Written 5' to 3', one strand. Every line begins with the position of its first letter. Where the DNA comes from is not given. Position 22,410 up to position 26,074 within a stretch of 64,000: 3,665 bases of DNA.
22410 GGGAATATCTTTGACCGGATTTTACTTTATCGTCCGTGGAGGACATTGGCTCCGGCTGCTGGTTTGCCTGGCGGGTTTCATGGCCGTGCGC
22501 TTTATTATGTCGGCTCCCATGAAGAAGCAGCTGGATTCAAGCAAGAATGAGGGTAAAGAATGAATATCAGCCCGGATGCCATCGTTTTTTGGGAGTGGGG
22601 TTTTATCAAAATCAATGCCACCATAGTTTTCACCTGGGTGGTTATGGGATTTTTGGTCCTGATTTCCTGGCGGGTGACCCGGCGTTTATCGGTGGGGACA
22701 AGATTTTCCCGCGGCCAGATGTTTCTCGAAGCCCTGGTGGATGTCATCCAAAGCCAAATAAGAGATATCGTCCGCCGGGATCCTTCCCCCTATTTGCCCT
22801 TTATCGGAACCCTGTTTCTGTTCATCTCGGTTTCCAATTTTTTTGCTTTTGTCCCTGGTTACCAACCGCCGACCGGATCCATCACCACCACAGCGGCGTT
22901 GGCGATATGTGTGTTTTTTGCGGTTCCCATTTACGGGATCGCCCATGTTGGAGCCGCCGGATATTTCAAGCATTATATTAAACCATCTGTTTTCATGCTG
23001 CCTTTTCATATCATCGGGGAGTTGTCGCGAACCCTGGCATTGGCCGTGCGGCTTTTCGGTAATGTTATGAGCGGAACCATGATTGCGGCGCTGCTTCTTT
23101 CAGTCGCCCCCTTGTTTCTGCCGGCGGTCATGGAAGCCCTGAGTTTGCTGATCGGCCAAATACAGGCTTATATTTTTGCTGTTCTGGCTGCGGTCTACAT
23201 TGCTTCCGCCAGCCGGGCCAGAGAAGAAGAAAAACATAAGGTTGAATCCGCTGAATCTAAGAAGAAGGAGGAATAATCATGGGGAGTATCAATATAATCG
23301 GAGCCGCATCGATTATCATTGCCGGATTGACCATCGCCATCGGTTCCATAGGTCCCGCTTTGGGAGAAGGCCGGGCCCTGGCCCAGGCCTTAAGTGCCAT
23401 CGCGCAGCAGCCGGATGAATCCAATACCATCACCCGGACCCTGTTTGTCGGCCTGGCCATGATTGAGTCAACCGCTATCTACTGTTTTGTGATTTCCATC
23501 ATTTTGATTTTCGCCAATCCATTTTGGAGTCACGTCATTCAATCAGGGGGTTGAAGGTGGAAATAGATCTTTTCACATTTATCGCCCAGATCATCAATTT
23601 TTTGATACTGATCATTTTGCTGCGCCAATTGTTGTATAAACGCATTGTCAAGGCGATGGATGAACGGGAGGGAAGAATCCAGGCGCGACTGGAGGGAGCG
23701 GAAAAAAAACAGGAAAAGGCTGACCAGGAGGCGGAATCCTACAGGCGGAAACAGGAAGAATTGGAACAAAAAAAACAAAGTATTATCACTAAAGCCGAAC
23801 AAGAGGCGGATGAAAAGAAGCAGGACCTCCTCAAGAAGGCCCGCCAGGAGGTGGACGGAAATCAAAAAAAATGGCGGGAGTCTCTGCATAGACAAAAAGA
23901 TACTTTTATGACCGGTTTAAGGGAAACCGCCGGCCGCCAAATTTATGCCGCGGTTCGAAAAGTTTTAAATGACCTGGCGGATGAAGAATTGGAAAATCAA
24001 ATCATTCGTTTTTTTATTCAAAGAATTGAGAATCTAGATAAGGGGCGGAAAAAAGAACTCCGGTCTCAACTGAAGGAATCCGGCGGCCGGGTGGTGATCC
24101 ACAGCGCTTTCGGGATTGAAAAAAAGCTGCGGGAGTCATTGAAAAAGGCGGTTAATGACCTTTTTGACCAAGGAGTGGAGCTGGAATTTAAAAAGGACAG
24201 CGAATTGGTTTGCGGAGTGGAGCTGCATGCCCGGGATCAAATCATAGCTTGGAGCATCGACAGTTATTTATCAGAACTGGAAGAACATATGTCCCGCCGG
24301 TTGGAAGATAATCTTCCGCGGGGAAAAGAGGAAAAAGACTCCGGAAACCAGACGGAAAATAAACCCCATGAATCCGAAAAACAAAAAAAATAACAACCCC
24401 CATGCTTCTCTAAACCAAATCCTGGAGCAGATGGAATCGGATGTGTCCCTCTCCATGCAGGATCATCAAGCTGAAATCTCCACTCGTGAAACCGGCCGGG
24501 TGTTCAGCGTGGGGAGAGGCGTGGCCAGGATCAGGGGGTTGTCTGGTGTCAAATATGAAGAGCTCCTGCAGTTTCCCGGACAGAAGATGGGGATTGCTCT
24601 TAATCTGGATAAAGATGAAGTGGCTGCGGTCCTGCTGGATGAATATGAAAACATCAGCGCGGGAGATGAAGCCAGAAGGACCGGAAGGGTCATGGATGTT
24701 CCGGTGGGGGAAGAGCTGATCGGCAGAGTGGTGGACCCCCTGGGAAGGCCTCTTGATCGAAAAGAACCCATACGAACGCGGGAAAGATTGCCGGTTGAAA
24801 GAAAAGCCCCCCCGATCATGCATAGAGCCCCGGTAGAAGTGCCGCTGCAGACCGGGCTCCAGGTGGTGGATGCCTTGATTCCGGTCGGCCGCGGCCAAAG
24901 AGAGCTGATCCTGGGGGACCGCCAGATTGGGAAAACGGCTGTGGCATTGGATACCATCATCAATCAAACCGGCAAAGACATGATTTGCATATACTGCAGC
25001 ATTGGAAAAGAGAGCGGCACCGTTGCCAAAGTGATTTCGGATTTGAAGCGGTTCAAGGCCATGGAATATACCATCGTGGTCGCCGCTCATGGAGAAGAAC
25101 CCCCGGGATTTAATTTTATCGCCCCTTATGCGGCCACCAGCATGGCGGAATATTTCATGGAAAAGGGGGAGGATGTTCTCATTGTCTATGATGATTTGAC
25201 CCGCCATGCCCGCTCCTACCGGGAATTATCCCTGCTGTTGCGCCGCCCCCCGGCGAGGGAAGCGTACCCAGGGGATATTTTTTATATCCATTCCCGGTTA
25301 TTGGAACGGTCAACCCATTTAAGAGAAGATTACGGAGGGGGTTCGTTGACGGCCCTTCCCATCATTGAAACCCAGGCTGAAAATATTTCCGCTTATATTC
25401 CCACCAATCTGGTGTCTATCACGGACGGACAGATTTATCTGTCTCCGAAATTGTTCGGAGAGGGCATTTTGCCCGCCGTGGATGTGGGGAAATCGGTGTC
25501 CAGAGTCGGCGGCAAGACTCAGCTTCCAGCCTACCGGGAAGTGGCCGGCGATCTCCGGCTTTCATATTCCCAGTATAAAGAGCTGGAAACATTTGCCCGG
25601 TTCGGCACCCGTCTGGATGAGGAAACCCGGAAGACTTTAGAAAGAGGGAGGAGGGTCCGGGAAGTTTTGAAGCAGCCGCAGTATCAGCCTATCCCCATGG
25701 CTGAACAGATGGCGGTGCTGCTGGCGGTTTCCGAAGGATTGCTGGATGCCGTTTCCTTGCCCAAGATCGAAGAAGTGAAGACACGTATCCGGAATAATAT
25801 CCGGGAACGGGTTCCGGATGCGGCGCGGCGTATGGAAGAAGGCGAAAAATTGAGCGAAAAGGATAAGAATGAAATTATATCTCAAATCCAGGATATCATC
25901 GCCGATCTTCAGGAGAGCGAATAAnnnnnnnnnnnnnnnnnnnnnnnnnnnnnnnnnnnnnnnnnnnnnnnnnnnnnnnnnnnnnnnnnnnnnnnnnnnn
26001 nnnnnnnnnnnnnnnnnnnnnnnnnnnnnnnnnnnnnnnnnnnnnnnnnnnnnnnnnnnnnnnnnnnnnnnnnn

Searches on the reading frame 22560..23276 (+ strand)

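Call 91: search_protein_families(library=pfam, max_evalue=0.00001, proteins=[window:22560-23276:+])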
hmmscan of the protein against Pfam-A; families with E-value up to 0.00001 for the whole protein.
window:22560-23276:+ (238 aa): 1 family
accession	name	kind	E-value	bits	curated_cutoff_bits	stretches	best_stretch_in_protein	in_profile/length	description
PF00119.25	ATP-synt_A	-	9.6e-45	153.5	33.9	1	22-214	1-216/217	ATP synthase A chain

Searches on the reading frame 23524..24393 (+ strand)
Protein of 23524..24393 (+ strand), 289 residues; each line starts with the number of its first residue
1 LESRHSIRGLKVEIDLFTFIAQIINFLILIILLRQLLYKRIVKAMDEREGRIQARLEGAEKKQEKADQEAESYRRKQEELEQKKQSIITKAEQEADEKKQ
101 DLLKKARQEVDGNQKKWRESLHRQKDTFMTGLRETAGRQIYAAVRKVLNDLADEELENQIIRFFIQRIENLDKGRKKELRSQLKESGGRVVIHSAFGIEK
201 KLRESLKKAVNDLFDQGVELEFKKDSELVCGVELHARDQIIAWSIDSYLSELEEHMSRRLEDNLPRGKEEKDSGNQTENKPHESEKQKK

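Call 91: search_protein_families(library=pfam, max_evalue=0.00001, proteins=[window:23524-24393:+])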
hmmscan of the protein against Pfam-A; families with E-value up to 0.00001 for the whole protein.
window:23524-24393:+ (289 aa): 2 families
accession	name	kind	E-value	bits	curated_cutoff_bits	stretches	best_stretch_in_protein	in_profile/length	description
PF00430.23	ATP-synt_B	-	5.7e-21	75.4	28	1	18-148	1-131/132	ATP synthase B/B' CF(0)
PF00213.23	OSCP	-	2.2e-06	28.3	22.3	1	189-256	104-172/172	ATP synthase delta (OSCP) subunit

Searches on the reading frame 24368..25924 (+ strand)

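Call 91: search_protein_families(library=pfam, max_evalue=0.00001, proteins=[window:24368-25924:+])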
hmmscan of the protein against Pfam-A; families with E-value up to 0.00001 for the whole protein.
window:24368-25924:+ (518 aa): 3 families
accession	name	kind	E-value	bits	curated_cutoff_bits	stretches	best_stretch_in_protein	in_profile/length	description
PF00006.31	ATP-synt_ab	-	5e-79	265.3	29.5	1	163-378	1-213/213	ATP synthase alpha/beta family, nucleotide-binding domain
PF00306.32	ATP-synt_ab_C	-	3.2e-39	134.6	27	1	385-509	1-125/126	ATP synthase alpha/beta chain, C terminal domain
PF02874.29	ATP-synt_ab_N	-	6.7e-10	39.8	20.9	1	39-106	2-69/69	ATP synthase alpha/beta family, beta-barrel domain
